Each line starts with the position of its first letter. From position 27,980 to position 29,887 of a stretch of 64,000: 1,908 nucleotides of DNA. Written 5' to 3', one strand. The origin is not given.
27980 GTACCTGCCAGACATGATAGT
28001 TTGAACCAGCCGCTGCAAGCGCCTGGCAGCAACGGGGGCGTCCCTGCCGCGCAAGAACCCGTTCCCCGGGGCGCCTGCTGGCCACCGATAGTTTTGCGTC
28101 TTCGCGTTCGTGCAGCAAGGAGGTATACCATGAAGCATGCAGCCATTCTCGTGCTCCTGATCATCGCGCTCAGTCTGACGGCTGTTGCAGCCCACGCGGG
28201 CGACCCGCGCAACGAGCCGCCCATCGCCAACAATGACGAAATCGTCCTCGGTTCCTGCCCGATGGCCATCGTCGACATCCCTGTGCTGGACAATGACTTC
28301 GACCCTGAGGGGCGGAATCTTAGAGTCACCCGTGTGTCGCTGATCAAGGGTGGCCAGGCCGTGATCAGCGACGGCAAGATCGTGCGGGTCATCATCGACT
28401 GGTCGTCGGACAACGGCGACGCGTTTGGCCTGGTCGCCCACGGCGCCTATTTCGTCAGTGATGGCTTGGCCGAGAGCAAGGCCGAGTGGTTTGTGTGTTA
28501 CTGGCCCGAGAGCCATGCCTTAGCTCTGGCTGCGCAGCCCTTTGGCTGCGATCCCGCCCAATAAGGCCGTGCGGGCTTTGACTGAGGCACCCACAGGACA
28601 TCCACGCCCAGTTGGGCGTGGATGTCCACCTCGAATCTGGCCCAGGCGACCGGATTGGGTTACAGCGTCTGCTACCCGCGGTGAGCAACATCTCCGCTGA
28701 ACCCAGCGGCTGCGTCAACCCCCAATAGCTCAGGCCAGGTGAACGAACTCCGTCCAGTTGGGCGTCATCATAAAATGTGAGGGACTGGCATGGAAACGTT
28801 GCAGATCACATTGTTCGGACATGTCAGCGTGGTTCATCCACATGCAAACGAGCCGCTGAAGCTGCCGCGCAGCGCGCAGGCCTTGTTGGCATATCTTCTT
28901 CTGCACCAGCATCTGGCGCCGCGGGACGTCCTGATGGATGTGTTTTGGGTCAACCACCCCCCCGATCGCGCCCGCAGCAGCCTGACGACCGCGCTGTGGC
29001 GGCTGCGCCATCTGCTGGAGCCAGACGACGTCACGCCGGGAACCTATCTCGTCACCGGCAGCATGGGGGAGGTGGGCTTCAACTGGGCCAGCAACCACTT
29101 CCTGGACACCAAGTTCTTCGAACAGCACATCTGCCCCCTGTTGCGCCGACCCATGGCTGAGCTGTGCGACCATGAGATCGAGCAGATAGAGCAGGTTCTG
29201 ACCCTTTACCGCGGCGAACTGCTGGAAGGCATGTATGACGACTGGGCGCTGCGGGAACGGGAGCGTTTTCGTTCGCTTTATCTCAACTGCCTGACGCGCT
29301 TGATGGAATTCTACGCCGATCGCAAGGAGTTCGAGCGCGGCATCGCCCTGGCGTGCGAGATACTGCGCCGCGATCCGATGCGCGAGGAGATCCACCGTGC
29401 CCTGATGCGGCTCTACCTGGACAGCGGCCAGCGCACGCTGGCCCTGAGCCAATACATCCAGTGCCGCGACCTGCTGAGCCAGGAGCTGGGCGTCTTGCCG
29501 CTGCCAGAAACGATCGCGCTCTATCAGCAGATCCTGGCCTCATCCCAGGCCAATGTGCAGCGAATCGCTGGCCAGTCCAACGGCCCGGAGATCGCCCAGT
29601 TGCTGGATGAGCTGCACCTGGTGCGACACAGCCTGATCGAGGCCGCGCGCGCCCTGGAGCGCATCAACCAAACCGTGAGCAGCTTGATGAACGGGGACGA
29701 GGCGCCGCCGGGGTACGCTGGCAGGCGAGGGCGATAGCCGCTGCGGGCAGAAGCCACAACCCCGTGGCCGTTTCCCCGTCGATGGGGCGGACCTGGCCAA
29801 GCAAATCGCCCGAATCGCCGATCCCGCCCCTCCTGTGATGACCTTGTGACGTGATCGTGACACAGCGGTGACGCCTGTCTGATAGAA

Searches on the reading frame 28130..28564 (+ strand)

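Call 3: search_protein_families(library=pfam, proteins=[window:28130-28564:+], max_evalue=0.01)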
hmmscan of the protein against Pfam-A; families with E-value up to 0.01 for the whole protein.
window:28130-28564:+ (144 aa): 2 families
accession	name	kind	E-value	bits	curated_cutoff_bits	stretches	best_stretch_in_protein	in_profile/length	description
PF17963.7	Big_9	-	1.1e-05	26.7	23.6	1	28-113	1-78/89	Bacterial Ig domain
PF17803.7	Cadherin_4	-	2.2e-05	25.3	25.1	1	26-80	9-64/71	Bacterial cadherin-like domain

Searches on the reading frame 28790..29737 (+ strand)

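Call 3: search_protein_families(library=pfam, proteins=[window:28790-29737:+], max_evalue=0.01)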
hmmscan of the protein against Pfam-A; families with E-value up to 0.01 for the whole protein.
window:28790-29737:+ (315 aa): 2 families
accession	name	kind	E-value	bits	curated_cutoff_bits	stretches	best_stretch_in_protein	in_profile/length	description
PF03704.23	BTAD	-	7.2e-23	82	22.1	1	105-249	1-146/146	Bacterial transcriptional activator domain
PF00486.34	Trans_reg_C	-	0.0024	18.3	26.2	1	21-81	2-62/77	Transcriptional regulatory protein, C terminal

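Call 21: search_protein_families(library=padloc, proteins=[window:28790-29737:+], max_evalue=0.01)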
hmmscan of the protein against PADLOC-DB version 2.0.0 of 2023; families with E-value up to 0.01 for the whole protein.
window:28790-29737:+ (315 aa): 0 families

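Call 22: search_protein_families(library=ncbifam, proteins=[window:28790-29737:+], max_evalue=0.01)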
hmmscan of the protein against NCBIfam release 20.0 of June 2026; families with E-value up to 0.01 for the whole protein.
window:28790-29737:+ (315 aa): 3 families
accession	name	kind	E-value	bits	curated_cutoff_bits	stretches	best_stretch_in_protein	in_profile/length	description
NF053617.1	SARPRegAfsRStmc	equivalog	4.9e-17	61.2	1430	1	3-254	28-271/986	SARP-family global regulator AfsR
NF041231.1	BagI_FevR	exception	2e-07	30.7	500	1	30-262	16-246/315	AfsR/SARP family transcriptional regulator BagI/FevR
NF033758.1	gliding_GltE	equivalog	0.0024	16.9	225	1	169-218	158-207/411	adventurous gliding motility TPR repeat lipoprotein GltE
